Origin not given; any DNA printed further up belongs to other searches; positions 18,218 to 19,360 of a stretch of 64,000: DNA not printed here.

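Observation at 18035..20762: RelA/SpoT-fold nucleotidyltransferase with coupled small upstream ORF and two degenerate HIT-fold neighbours: candidate archaeal alarmone or toxSAS-like module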

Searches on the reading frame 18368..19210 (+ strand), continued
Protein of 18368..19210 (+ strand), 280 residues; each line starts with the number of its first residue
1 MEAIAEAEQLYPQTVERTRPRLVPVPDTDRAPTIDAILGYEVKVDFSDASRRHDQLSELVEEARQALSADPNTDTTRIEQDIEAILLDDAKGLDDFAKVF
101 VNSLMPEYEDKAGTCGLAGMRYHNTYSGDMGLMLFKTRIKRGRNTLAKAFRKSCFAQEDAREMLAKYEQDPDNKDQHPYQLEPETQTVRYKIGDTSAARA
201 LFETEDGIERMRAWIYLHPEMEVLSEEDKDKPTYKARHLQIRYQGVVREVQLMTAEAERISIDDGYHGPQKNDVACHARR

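Call 39: find_encoding_contigs(protein=P0009, flank=6000, max_places=2)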
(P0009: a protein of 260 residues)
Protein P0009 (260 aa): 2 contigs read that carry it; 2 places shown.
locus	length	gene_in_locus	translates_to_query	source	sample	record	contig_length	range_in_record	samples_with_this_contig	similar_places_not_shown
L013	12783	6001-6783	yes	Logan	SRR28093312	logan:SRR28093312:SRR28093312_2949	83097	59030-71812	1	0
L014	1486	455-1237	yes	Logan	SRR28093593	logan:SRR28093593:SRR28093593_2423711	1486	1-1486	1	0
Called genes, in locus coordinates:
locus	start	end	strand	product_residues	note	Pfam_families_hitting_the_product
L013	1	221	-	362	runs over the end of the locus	PF00579:tRNA-synt_1b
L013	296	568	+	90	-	-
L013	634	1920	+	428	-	-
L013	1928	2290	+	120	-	-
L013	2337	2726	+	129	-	PF25164:CoiA_N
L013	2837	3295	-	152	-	PF01877:RNA_binding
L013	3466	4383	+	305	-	PF06550:SPP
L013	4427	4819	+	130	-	-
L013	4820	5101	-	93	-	-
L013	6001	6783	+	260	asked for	-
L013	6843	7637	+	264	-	PF11969:DcpS_C, PF01230:HIT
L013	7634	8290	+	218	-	PF01230:HIT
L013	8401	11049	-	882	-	PF00133:tRNA-synt_1, PF09334:tRNA-synt_1g, PF13603:tRNA-synt_1_2, PF00133:tRNA-synt_1, PF09334:tRNA-synt_1g (weak), PF08264:Anticodon_1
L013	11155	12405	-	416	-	-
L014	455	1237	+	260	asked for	-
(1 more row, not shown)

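Call 41: predict_structure(alignment_id=A3)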
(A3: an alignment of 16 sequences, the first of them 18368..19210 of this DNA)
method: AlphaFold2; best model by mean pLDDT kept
length: 280 residues; sequences in the alignment: 16
mean_pLDDT: 87.3   pTM: 0.81
mean pLDDT of the five models: 87.3, 86.6, 86.1, 85.9, 85.7
residues with pLDDT >= 90: 190; 70-90: 58; 50-70: 6; < 50: 26
segments of 3 or more residues with pLDDT < 50: 1-26
pLDDT, mean of each block of 10 residues (from residue 1): 47 41 49 89 95 97 96 97 96 96 94 86 90 96 96 91 87 80 91 95 97 97 93 92 96 96 80 87
secondary structure, 60 per line:
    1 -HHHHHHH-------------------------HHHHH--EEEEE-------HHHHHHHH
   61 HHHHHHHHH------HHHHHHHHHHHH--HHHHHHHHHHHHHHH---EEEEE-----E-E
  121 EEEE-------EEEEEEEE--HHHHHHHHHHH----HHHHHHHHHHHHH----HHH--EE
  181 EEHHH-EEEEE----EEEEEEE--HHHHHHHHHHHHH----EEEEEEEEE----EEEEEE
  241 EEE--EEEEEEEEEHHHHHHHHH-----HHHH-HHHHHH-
elements in order: H2-8 H34-38 E41-45 H53-69 H76-87 H90-104 E108-112 E120-124 E132-139 H142-152 H157-169 E179-182 E187-191 E196-202 H205-217 E222-230 E235-243 E246-254 H255-263 H269-272 H274-279

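Call 44: fold_search(model_id=the predicted structure, library=pdb)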
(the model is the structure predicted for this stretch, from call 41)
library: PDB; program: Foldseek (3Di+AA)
matches with E <= 10: 1109; with E <= 0.001: 27
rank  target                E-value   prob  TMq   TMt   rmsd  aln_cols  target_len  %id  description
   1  6ewz_B                6.0e-05  1.00  0.34  0.46  10.2       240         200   12  Crystal structure of RelP (SAS2) from Staphylococcus aureus bound to AMPCPP and GTP in the pre-catalytic state (released 2018-01-24)
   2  5dec_B                9.7e-05  1.00  0.40  0.58   8.2       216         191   16  Crystal structure of the small alarmone synthetase 1 from Bacillus subtilis (released 2015-10-28)
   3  5ded_D                1.4e-04  1.00  0.33  0.48   8.3       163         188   17  Crystal structure of the small alarmone synthethase 1 from Bacillus subtilis bound to its product pppGpp (released 2015-10-28)
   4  5ded_C                1.5e-04  1.00  0.33  0.46   8.6       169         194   16  Crystal structure of the small alarmone synthethase 1 from Bacillus subtilis bound to its product pppGpp (released 2015-10-28)
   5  5ded_H                1.5e-04  1.00  0.40  0.56   8.7       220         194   18  Crystal structure of the small alarmone synthethase 1 from Bacillus subtilis bound to its product pppGpp (released 2015-10-28)
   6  6fgk_A                1.6e-04  1.00  0.36  0.53  10.0       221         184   16  Crystal structure of the small alarmone synthethase 2 from Bacillus subtilis (released 2018-02-07)
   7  6ex0_A                1.8e-04  1.00  0.38  0.53   9.0       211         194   14  Crystal structure of RelP (SAS2) from Staphylococcus aureus bound to pppGpp in the post-catalytic state (released 2018-01-24)
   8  2be3_B                2.0e-04  1.00  0.25  0.37   7.7       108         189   16  Structure of a GTP Pyrophosphokinase Family Protein from Streptococcus pneumoniae (released 2005-12-06)
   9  6fgj_A                2.0e-04  1.00  0.36  0.48   8.5       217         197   12  Crystal structure of the small alarmone synthethase 2 from Staphylococcus aureus (released 2018-02-07)
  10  5ded_E                2.0e-04  1.00  0.24  0.35  15.9       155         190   15  Crystal structure of the small alarmone synthethase 1 from Bacillus subtilis bound to its product pppGpp (released 2015-10-28)
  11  2be3_A                2.3e-04  1.00  0.24  0.33   8.5       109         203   16  Structure of a GTP Pyrophosphokinase Family Protein from Streptococcus pneumoniae (released 2005-12-06)
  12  6fgk_B                2.3e-04  1.00  0.24  0.36   7.5       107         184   19  Crystal structure of the small alarmone synthethase 2 from Bacillus subtilis (released 2018-02-07)
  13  6fgk_D                2.5e-04  1.00  0.24  0.35   8.0       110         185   18  Crystal structure of the small alarmone synthethase 2 from Bacillus subtilis (released 2018-02-07)
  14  6fgk_C                2.6e-04  1.00  0.24  0.36   7.9       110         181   19  Crystal structure of the small alarmone synthethase 2 from Bacillus subtilis (released 2018-02-07)
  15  5ded_A                2.8e-04  1.00  0.42  0.59   7.9       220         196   16  Crystal structure of the small alarmone synthethase 1 from Bacillus subtilis bound to its product pppGpp (released 2015-10-28)
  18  5ded_G                3.8e-04  1.00  0.24  0.35   7.8       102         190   18  Crystal structure of the small alarmone synthethase 1 from Bacillus subtilis bound to its product pppGpp (released 2015-10-28)
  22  3l9d_A                4.5e-04  1.00  0.24  0.33   8.7       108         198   19  The Crystal Structure of smu.1046c from Streptococcus mutans UA159 (released 2011-01-12)
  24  3l9d_B                5.0e-04  1.00  0.24  0.34  15.5       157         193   15  The Crystal Structure of smu.1046c from Streptococcus mutans UA159 (released 2011-01-12)
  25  5ded_B                6.0e-04  1.00  0.34  0.49   8.5       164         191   17  Crystal structure of the small alarmone synthethase 1 from Bacillus subtilis bound to its product pppGpp (released 2015-10-28)
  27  5ded_F                7.2e-04  1.00  0.25  0.36  15.3       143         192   13  Crystal structure of the small alarmone synthethase 1 from Bacillus subtilis bound to its product pppGpp (released 2015-10-28)
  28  5f2v_T                3.2e-03  1.00  0.34  0.48  10.7       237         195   11  Crystal structure of the small alarmone synthethase 1 from Bacillus subtilis bound to AMPCPP (released 2015-12-16)
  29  5f2v_P                3.5e-03  1.00  0.37  0.54   9.9       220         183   16  Crystal structure of the small alarmone synthethase 1 from Bacillus subtilis bound to AMPCPP (released 2015-12-16)
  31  5f2v_S                6.0e-03  0.99  0.28  0.41  11.5       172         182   14  Crystal structure of the small alarmone synthethase 1 from Bacillus subtilis bound to AMPCPP (released 2015-12-16)
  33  5f2v_Z                7.2e-03  1.00  0.21  0.32   8.8       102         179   15  Crystal structure of the small alarmone synthethase 1 from Bacillus subtilis bound to AMPCPP (released 2015-12-16)
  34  5f2v_O                8.1e-03  0.99  0.20  0.30   9.6       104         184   17  Crystal structure of the small alarmone synthethase 1 from Bacillus subtilis bound to AMPCPP (released 2015-12-16)
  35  5f2v_W                8.1e-03  0.95  0.20  0.30  12.5       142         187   15  Crystal structure of the small alarmone synthethase 1 from Bacillus subtilis bound to AMPCPP (released 2015-12-16)
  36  5f2v_X                8.6e-03  0.99  0.36  0.53  10.6       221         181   14  Crystal structure of the small alarmone synthethase 1 from Bacillus subtilis bound to AMPCPP (released 2015-12-16)
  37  5f2v_V                9.1e-03  1.00  0.37  0.55   9.4       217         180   13  Crystal structure of the small alarmone synthethase 1 from Bacillus subtilis bound to AMPCPP (released 2015-12-16)
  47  5f2v_Y                2.3e-02  0.54  0.18  0.26  17.9       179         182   12  Crystal structure of the small alarmone synthethase 1 from Bacillus subtilis bound to AMPCPP (released 2015-12-16)
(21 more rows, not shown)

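Call 71: search_protein_families(library=padloc, proteins=[window:18368-19210:+, P0016, P0012], max_evalue=0.1)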
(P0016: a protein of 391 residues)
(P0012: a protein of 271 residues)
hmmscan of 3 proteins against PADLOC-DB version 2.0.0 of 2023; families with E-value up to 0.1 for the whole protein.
window:18368-19210:+ (280 aa): 0 families

P0016 (391 aa): 1 family
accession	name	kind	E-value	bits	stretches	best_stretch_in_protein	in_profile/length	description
PDLC04999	PDC-S33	-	0.021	12.3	1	290-358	91-165/349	-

P0012 (271 aa): 0 families

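Call 76: search_protein_families(library=pfam, proteins=[P0004, P0006, P0007, P0009, P0011, P0015, P0016], max_evalue=0.1)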
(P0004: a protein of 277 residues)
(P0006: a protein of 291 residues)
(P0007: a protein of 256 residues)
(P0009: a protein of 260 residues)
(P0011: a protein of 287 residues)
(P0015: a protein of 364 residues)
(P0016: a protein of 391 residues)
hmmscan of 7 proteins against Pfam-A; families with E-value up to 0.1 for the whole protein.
P0004 (277 aa): 1 family
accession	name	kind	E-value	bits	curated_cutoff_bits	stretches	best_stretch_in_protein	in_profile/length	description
PF04607.23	RelA_SpoT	-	0.037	14.7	27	1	172-250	19-99/113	Region found in RelA / SpoT proteins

P0006 (291 aa): 0 families

P0007 (256 aa): 1 family
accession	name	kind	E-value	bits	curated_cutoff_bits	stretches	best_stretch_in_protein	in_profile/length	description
PF04607.23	RelA_SpoT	-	0.00014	22.5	27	1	119-227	2-89/113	Region found in RelA / SpoT proteins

P0009 (260 aa): 0 families

P0011 (287 aa): 0 families

P0015 (364 aa): 1 family
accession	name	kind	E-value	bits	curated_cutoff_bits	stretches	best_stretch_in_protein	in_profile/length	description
PF04607.23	RelA_SpoT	-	0.076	13.7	27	0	206-337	1-98/113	Region found in RelA / SpoT proteins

P0016 (391 aa): 1 family
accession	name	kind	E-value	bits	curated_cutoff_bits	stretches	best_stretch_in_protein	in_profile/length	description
PF04607.23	RelA_SpoT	-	0.011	16.4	27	1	288-359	19-89/113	Region found in RelA / SpoT proteins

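Call 86: search_protein_families(library=pfam, proteins=[L005:4904-5632:+, L011:6229-6768:+], max_evalue=0.1)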
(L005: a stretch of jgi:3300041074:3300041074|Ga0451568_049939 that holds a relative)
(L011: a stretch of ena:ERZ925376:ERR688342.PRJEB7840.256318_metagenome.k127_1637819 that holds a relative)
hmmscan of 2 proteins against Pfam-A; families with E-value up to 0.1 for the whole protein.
L005:4904-5632:+ (242 aa): 0 families

L011:6229-6768:+ (179 aa): 0 families

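Call 88: fold_search(model_id=the predicted structure, library=viral)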
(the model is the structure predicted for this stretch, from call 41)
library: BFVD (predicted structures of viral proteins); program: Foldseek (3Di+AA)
matches with E <= 10: 1299; with E <= 0.001: 2
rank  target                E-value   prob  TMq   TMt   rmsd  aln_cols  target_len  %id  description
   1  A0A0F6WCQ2            5.9e-05  1.00  0.37  0.41  19.1       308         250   11  RelA/SpoT family protein [Sinorhizobium phage phiN3]
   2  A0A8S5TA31            3.9e-04  1.00  0.30  0.39   7.6       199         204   12  Tas1 [Siphoviridae sp. ctprd3]
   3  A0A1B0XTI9            9.0e-03  0.85  0.32  0.14  22.4       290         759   13  (no name in the UniProt tables at hand)
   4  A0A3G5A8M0            9.6e-03  1.00  0.35  0.15   7.4       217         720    8  Glycosyltransferase [Hyperionvirus sp.]
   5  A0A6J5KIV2            9.6e-03  0.69  0.25  0.08  17.7       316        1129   12  DdrB-like domain-containing protein [uncultured Caudovirales phage]
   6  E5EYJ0                1.1e-02  0.91  0.17  0.12   5.6        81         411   15  (no name in the UniProt tables at hand)
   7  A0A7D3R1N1            1.8e-02  0.99  0.33  0.50   8.0       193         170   13  Nucleotidyltransferase relA/spot protein [Fadolivirus FV1/VV64]
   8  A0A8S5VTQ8            2.1e-02  1.00  0.19  0.22   2.2        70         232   14  (no name in the UniProt tables at hand)
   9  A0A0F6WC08            2.5e-02  1.00  0.22  0.45   7.7       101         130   16  Uncharacterized protein [Sinorhizobium phage phiM7]
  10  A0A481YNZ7            3.1e-02  0.08  0.11  0.09  25.5       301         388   11  Ribonuclease III [Pithovirus LCDPAC01]
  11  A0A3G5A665            3.3e-02  0.98  0.18  0.14   3.6        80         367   11  Uncharacterized protein [Hyperionvirus sp.]
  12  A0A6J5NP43            3.3e-02  0.85  0.19  0.06  11.2       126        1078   13  Uncharacterized protein [uncultured Caudovirales phage]
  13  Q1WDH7                3.3e-02  0.66  0.16  0.33  14.3        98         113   10  (no name in the UniProt tables at hand)
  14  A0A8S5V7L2            3.5e-02  0.95  0.16  0.41   3.2        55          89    7  Uncharacterized protein [Myoviridae sp. ctCpP1]
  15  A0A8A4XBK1            3.7e-02  1.00  0.19  0.20   3.9        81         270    4  Replication-associated protein [Motacilla cinerea Circoviridae sp.]
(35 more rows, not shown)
